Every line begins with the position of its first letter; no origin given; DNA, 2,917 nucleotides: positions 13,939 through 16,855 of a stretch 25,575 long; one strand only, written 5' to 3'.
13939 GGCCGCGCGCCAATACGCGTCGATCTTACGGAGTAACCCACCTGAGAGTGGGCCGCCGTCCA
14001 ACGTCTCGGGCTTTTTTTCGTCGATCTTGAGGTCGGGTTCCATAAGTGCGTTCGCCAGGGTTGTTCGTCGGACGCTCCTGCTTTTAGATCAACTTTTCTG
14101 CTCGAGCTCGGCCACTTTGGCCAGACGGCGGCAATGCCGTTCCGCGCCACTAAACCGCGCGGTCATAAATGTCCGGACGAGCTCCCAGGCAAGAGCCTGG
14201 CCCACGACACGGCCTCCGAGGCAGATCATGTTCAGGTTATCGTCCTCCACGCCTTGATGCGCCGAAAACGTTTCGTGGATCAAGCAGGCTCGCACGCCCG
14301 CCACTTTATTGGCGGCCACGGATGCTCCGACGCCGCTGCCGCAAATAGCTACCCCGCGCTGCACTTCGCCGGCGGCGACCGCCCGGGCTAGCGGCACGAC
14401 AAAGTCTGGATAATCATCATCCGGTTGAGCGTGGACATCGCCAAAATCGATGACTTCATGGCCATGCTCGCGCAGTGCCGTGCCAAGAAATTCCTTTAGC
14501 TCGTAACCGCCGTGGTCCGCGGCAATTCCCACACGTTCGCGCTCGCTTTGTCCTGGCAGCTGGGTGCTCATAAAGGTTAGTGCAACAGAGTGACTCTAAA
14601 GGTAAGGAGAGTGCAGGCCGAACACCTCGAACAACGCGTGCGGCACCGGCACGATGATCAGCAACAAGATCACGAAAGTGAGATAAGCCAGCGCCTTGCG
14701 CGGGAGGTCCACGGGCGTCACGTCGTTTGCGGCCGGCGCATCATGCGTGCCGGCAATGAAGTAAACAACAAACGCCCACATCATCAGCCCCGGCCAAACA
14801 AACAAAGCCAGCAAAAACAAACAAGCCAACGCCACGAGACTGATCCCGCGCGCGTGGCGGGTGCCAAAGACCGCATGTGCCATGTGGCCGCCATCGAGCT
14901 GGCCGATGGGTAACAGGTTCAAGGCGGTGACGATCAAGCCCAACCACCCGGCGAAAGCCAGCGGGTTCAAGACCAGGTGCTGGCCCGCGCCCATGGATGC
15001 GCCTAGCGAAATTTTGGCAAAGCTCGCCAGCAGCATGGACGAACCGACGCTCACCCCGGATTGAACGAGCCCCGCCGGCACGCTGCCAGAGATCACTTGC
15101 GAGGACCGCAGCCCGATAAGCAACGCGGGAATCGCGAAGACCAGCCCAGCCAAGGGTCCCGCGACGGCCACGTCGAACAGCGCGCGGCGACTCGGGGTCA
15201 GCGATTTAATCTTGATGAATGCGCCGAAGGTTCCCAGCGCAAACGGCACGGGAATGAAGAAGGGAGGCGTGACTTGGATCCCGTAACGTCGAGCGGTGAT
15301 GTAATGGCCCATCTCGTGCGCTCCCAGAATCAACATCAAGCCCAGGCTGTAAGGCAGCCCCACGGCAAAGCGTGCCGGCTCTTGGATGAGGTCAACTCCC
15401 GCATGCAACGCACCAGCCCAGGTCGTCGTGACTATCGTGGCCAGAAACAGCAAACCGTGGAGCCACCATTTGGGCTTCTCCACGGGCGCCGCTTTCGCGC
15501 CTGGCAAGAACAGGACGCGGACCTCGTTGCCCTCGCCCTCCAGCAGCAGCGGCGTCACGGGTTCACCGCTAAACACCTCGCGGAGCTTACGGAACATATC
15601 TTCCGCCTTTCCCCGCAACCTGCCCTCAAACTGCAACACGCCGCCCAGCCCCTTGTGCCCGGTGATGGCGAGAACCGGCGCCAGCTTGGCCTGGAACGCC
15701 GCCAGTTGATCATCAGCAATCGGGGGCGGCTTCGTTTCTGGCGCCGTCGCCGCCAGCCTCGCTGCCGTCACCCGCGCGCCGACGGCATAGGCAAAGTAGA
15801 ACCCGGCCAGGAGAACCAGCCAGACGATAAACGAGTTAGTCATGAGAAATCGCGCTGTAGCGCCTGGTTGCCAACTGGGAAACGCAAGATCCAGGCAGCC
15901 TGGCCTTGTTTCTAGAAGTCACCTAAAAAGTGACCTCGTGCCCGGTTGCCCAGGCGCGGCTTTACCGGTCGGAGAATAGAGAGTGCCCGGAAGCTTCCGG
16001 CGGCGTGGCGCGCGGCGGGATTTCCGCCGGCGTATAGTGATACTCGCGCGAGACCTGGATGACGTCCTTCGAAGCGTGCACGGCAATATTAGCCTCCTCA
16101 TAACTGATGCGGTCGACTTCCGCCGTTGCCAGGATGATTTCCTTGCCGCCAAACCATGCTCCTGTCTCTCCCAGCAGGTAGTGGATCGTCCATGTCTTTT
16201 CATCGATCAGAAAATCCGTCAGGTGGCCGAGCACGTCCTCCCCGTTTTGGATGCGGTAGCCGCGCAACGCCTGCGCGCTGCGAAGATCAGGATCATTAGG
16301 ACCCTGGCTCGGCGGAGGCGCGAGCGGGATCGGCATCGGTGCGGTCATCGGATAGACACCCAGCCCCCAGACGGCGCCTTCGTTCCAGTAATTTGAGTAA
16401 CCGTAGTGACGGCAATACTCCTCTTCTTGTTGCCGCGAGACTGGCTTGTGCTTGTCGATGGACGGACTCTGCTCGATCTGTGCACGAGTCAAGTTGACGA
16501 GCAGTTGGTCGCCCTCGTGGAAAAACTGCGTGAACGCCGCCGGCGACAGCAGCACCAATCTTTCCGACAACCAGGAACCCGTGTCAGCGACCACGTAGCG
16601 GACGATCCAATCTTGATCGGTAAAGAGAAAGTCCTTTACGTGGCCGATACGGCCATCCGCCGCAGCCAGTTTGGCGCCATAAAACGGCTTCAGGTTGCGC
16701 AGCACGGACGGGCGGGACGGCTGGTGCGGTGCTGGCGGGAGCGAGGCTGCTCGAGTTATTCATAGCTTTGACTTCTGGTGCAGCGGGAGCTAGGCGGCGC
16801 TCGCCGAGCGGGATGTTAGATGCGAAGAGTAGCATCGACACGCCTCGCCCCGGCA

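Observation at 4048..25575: Candidate glucan-fuelled energy module: cgs - PRC - S2P - rpiB - phosphoketolase - PMM/PGM-like HAD - N-ATPase in one co-oriented run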

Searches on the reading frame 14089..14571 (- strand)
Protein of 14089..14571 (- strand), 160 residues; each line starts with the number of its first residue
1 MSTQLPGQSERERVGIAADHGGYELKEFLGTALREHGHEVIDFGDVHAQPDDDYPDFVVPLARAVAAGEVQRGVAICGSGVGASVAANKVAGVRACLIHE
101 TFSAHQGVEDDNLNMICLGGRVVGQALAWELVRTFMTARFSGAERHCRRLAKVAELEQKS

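Call 4: search_protein_families(library=pfam, proteins=[window:14089-14571:-])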
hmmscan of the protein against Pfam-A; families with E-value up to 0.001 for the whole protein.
window:14089-14571:- (160 aa): 1 family
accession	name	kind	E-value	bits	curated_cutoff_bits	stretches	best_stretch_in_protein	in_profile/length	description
PF02502.23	LacAB_rpiB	-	2.4e-47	160.8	24.7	1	14-153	1-138/138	Ribose/Galactose Isomerase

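Call 6: search_protein_families(library=ncbifam, proteins=[window:14089-14571:-])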
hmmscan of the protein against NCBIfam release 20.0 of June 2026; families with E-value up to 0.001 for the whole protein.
window:14089-14571:- (160 aa): 11 families
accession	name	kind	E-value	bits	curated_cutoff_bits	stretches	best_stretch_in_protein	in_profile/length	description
NF004051.0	PRK05571.1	subfamily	1.2e-51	174.4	135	1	13-158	3-147/149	ribose-5-phosphate isomerase B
TIGR02133.1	RPI_actino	equivalog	1.7e-44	151.3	168.2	1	13-158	2-147/148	ribose-5-phosphate isomerase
TIGR00689.1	rpiB_lacA_lacB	subfamily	5.1e-43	146.5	88.3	1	15-159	2-145/145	RpiB/LacA/LacB family sugar-phosphate isomerase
TIGR01120.1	rpiB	equivalog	1.7e-34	118.8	138.65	1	14-156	2-142/143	ribose 5-phosphate isomerase B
NF006381.0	PRK08622.1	equivalog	8.3e-29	100.6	234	1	13-159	2-147/171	galactose-6-phosphate isomerase subunit LacB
NF051858.1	EryPhIsonDerIRhiz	equivalog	1.4e-28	99.9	240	1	13-159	2-149/150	D-erythrulose-4-phosphate isomerase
TIGR01119.1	lacB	equivalog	2.7e-26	92.3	312.55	1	13-158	2-146/171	galactose-6-phosphate isomerase subunit LacB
NF009258.0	PRK12615.1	equivalog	7.9e-23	81.2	325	1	14-159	3-147/171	galactose-6-phosphate isomerase subunit LacB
NF006380.0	PRK08621.1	equivalog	3.3e-19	69.7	164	1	14-149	3-134/142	galactose-6-phosphate isomerase subunit LacA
NF009257.0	PRK12613.1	equivalog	2.7e-17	63.2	243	1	16-149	5-133/141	galactose-6-phosphate isomerase subunit LacA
TIGR01118.1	lacA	equivalog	8.3e-16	58.4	181.1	1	16-148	5-133/141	galactose-6-phosphate isomerase subunit LacA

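Call 84: find_encoding_contigs(protein=window:14092-14571:-, flank=10000, max_places=6)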
Protein window:14092-14571:- (160 aa): 1 contig read that carries it; 1 place shown.
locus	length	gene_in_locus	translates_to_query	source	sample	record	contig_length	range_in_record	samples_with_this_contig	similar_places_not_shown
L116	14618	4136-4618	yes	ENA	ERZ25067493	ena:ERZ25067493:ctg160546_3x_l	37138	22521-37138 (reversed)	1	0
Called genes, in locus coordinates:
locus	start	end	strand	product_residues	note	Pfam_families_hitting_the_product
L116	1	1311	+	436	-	?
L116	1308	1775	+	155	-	PF17167:Glyco_hydro_94, PF03633:Glyco_hydro_65C (faint)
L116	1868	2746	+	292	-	PF05239:PRC (faint)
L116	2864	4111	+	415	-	PF02163:Peptidase_M50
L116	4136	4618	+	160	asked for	PF02502:LacAB_rpiB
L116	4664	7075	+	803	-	PF09364:XFP_N, PF03894:XFP, PF09363:XFP_C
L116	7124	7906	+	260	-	PF08282:Hydrolase_3 (weak), PF03332:PMM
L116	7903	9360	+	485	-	PF02874:ATP-synt_ab_N, PF00006:ATP-synt_ab, PF22919:ATP-synt_VA_C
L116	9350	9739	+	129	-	PF02823:ATP-synt_DE_N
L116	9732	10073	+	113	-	PF09527:ATPase_gene1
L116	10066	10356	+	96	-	PF12966:AtpR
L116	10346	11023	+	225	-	PF00119:ATP-synt_A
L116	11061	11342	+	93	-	PF00137:ATP-synt_C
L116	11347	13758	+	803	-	PF00430:ATP-synt_B (weak), PF02874:ATP-synt_ab_N, PF00006:ATP-synt_ab, PF00306:ATP-synt_ab_C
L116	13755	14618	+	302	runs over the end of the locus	PF00231:ATP-synt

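Call 87: find_homologous_proteins(query=L116:7124-7903:+, max_evalue=1e-20)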
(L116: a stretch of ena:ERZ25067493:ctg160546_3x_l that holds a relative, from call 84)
Query L116:7124-7903:+ (260 aa): 8000 proteins with E <= 1e-20 among 8000 candidates; the best 120 are listed.
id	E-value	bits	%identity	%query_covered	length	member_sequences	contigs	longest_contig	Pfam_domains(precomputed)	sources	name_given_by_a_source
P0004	7.0e-152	522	89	100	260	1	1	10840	PF03332.20,PF00702.33,PF08282.19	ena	-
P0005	2.3e-150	517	89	100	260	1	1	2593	PF03332.20,PF00702.33,PF08282.19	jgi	jgi:phosphomannomutase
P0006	4.3e-149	513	88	100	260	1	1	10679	PF03332.20,PF00702.33,PF08282.19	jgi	jgi:phosphomannomutase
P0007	1.5e-145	501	85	100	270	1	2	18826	PF03332.20,PF08282.19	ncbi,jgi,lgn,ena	jgi:HAD superfamily hydrolase (TIGR01484 family)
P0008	9.9e-145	498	87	98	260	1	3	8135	PF03332.20,PF00702.33,PF08282.19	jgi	jgi:phosphomannomutase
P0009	2.1e-141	488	83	100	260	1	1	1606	PF03332.20,PF00702.33,PF08282.19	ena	-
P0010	7.6e-140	482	85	98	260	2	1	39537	PF03332.20,PF00702.33,PF08282.19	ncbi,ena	-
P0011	5.8e-134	463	79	99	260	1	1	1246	PF03332.20,PF00702.33,PF08282.19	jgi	jgi:hypothetical protein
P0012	8.9e-134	463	79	99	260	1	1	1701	PF03332.20,PF00702.33,PF08282.19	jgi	-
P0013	8.9e-134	463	79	100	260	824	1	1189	PF03332.20,PF08282.19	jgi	-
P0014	1.3e-133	462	82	97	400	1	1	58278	PF03332.20,PF00702.33,PF08282.19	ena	-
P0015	9.9e-133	459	80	97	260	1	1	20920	PF03332.20,PF00702.33,PF08282.19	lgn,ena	-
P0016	1.5e-132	459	78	100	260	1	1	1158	PF03332.20,PF00702.33,PF08282.19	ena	-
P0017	1.6e-132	459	78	100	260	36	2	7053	PF03332.20,PF00702.33,PF08282.19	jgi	jgi:HAD superfamily hydrolase (TIGR01484 family)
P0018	2.0e-132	458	78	100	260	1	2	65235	PF03332.20,PF00702.33,PF08282.19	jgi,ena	jgi:HAD superfamily hydrolase (TIGR01484 family)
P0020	3.0e-132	458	79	97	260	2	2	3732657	PF03332.20,PF00702.33,PF08282.19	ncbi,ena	-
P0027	1.5e-131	455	78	99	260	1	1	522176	PF03332.20,PF00702.33,PF08282.19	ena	-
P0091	1.7e-128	445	76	99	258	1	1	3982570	PF03332.20,PF00702.33,PF08282.19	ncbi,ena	-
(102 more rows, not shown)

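Call 88: find_encoding_contigs(protein=P0020, flank=8000, max_places=1)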
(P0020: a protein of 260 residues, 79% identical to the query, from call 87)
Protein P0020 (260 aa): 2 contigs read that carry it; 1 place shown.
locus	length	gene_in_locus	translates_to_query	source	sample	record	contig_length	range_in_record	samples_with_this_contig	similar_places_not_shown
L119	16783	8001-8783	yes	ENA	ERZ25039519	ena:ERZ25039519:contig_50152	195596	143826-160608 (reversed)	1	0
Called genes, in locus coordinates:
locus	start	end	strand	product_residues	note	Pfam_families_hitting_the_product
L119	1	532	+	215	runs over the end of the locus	PF00702:Hydrolase, PF13419:HAD_2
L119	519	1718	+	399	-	PF00871:Acetate_kinase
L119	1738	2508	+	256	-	PF05239:PRC (weak)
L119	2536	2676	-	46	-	-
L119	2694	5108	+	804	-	PF09364:XFP_N, PF03894:XFP, PF09363:XFP_C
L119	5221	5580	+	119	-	PF02482:Ribosomal_S30AE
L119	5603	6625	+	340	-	PF00274:Glycolytic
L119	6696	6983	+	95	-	-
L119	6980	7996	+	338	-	PF20511:PMI_typeI_cat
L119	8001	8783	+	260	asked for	PF00702:Hydrolase (faint), PF08282:Hydrolase_3, PF03332:PMM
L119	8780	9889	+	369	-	PF04041:Glyco_hydro_130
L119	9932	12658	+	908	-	PF00690:Cation_ATPase_N, PF00122:E1-E2_ATPase, PF00702:Hydrolase, PF11154:DUF2934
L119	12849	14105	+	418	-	PF01566:Nramp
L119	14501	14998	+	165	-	PF01025:GrpE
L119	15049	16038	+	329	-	PF00226:DnaJ, PF01556:DnaJ_C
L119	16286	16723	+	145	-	-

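Call 89: find_encoding_contigs(protein=P0091, flank=8000, max_places=1)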
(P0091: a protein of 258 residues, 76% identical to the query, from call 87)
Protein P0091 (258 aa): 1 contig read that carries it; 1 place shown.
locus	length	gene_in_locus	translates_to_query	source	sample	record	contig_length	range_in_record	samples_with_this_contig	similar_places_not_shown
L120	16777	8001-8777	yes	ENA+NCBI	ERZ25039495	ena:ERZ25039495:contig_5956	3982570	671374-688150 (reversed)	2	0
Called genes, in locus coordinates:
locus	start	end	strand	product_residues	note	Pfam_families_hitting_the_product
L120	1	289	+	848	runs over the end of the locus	PF11897:DUF3417, PF00343:Phosphorylase, PF28476:GlgP_C (weak)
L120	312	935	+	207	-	PF00702:Hydrolase, PF13419:HAD_2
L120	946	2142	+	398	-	PF00871:Acetate_kinase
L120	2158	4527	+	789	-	PF09364:XFP_N, PF03894:XFP, PF09363:XFP_C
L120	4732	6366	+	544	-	PF00342:PGI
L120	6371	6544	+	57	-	-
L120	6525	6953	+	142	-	PF11964:SpoIIAA-like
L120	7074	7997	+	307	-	PF20511:PMI_typeI_cat, PF21621:MPI_cupin_dom (weak)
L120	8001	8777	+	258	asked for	PF00702:Hydrolase (faint), PF08282:Hydrolase_3, PF03332:PMM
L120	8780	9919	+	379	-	PF04041:Glyco_hydro_130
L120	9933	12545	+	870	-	PF00690:Cation_ATPase_N, PF00122:E1-E2_ATPase, PF00702:Hydrolase, PF11154:DUF2934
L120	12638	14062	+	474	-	PF03446:NAD_binding_2, PF00393:6PGD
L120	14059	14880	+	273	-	PF01182:Glucosamine_iso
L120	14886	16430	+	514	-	PF00479:G6PD_N, PF02781:G6PD_C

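Call 90: find_encoding_contigs(protein=P0027, flank=8000, max_places=1)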
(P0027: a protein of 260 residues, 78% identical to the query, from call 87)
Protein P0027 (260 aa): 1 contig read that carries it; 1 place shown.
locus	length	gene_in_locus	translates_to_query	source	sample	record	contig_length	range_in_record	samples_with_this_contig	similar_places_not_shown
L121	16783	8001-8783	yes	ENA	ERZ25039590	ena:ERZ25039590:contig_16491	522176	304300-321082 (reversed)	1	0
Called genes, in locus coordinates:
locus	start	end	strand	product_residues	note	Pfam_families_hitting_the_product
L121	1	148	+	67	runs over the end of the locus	-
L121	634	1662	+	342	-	PF04542:Sigma70_r2, PF04539:Sigma70_r3, PF04545:Sigma70_r4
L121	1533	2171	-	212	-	-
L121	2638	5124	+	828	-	PF09364:XFP_N, PF03894:XFP, PF09363:XFP_C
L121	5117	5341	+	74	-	-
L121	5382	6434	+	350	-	PF00274:Glycolytic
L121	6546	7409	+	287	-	PF03976:PPK2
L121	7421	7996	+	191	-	PF20511:PMI_typeI_cat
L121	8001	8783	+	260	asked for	PF00702:Hydrolase (faint), PF08282:Hydrolase_3, PF03332:PMM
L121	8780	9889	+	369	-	PF04041:Glyco_hydro_130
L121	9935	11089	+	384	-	PF00690:Cation_ATPase_N, PF00122:E1-E2_ATPase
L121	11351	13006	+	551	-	PF00702:Hydrolase, PF13646:HEAT_2, PF03130:HEAT_PBS (faint)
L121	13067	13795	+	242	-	PF01135:PCMT, PF01209:Ubie_methyltran, PF02353:CMAS, PF13489:Methyltransf_23, PF13649:Methyltransf_25, PF13847:Methyltransf_31, PF08241:Methyltransf_11, PF08242:Methyltransf_12, +4 more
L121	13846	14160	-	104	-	PF10057:MpsC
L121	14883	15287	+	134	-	PF02599:CsrA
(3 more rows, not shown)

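Call 98: search_solved_structures(query=L119:8780-9886:+, max_evalue=0.00001)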
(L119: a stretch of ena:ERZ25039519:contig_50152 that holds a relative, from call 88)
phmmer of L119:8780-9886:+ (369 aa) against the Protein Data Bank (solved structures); distinct sequences matched with E-value up to 0.00001: 16.
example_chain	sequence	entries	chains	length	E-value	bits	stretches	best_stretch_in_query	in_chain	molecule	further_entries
9fj8_A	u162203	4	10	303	3.9e-25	92.1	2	218-355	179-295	1,2-beta-oligomannan phosphorylase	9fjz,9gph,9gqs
4onz_A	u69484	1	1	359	1.7e-20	76.8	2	25-142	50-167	putative glycoside hydrolase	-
7fip_A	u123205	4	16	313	5.5e-19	71.8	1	226-352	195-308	Beta-1,2-mannobiose phosphorylase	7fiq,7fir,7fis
3taw_A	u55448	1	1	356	3.9e-17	65.7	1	24-158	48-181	Hypothetical glycoside hydrolase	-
3r67_A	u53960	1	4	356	2.1e-16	63.4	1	25-158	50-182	putative Glycosidase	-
1vkd_A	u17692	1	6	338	3.1e-16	62.8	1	232-355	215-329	conserved hypothetical protein TM1225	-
5a7v_B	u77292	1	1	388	1.1e-15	61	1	25-160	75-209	PUTATIVE GLYCOSIDASE PH117-RELATED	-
5a7v_A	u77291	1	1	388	1.1e-15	61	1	25-160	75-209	PUTATIVE GLYCOSIDASE PH117-RELATED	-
4udk_E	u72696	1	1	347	1.4e-15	60.6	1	231-356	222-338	UHGB_MP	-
4udg_A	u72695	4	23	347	1.4e-15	60.6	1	231-356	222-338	UHGB_MP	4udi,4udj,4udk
5ayd_A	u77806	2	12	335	1.7e-15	60.4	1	224-356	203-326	Beta-1,4-mannooligosaccharide phosphorylase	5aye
3qc2_A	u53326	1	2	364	2.8e-13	53.1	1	76-161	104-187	glycosyl hydrolase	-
9erg_A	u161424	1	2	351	1.7e-10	43.9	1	235-356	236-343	Uhgb_MS mannoside synthase from an unknown human gut bacterium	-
9eqq_A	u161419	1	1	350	1.7e-10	43.9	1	235-356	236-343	Uhgb_MS mannoside synthase from an unknown human gut bacterium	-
9erh_A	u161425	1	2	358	1.7e-10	43.9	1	235-356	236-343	Uhgb_MS mannoside synthase from an unknown human gut bacterium in complex with 1,2-beta-ma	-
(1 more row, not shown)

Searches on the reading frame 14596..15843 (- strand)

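Call 4: search_protein_families(library=pfam, proteins=[window:14596-15843:-])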
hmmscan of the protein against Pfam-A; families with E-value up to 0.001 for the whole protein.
window:14596-15843:- (415 aa): 1 family
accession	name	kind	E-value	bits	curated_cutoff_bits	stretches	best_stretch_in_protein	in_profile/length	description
PF02163.28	Peptidase_M50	-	6.2e-24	85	27.2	1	166-332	3-200/221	Peptidase family M50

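Call 6: search_protein_families(library=ncbifam, proteins=[window:14596-15843:-])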
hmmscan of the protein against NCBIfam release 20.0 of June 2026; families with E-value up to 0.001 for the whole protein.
window:14596-15843:- (415 aa): 1 family
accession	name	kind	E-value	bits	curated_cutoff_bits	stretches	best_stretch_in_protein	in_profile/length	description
TIGR00054.1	TIGR00054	equivalog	6.7e-06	25.2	147.55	0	291-326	345-380/421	RIP metalloprotease RseP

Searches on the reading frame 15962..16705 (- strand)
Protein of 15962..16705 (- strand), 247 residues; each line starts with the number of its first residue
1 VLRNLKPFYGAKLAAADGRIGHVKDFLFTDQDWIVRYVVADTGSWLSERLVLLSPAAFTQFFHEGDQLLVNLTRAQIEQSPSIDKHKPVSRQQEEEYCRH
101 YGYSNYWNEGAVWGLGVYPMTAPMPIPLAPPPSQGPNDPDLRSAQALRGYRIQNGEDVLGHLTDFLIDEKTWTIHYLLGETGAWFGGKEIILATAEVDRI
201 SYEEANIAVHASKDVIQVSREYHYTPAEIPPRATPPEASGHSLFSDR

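Call 4: search_protein_families(library=pfam, proteins=[window:15962-16705:-])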
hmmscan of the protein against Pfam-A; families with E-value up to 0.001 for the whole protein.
window:15962-16705:- (247 aa): 1 family
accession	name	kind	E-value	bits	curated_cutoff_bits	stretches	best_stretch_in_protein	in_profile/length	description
PF05239.21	PRC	-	9.2e-11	42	21.2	1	143-215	5-77/78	PRC-barrel domain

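Call 6: search_protein_families(library=ncbifam, proteins=[window:15962-16705:-])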
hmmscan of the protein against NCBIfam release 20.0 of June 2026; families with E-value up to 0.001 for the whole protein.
window:15962-16705:- (247 aa): 1 family
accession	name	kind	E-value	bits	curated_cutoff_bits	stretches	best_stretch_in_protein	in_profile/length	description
TIGR01150.2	puhA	equivalog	1.1e-06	28.3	200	1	10-102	153-247/262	photosynthetic reaction center subunit H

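Call 83: find_encoding_contigs(protein=window:15965-16705:-, flank=10000, max_places=6)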
Protein window:15965-16705:- (247 aa): no gene with exactly this product is on record in the collection.
